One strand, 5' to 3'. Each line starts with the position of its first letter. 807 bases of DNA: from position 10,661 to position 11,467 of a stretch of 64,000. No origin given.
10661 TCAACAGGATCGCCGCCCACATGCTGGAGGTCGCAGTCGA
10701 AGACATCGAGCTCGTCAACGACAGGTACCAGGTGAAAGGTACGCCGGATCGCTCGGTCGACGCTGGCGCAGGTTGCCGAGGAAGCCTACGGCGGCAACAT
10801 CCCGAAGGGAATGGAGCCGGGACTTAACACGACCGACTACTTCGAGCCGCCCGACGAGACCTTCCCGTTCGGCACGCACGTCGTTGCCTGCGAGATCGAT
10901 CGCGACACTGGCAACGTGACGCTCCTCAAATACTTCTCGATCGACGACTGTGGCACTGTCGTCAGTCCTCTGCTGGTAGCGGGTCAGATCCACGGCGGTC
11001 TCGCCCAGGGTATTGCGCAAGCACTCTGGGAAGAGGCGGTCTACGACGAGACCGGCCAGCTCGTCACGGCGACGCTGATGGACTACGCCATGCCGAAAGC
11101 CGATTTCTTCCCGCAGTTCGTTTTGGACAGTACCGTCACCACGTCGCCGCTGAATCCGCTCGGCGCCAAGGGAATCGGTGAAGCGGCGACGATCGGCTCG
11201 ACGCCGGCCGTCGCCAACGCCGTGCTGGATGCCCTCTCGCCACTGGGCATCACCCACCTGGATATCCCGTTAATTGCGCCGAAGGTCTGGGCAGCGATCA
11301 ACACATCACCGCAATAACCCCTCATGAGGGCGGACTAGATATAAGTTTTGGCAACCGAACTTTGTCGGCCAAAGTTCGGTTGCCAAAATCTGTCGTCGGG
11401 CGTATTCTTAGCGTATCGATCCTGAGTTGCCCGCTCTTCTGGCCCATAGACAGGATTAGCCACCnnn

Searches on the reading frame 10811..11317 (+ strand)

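Call 11: search_protein_families(library=pfam, proteins=[window:10811-11317:+])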
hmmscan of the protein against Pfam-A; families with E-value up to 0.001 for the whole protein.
window:10811-11317:+ (168 aa): 1 family
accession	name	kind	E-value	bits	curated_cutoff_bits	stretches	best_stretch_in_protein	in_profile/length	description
PF20256.3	MoCoBD_2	-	1.4e-34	120.4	27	1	2-98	174-280/283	Molybdopterin cofactor-binding domain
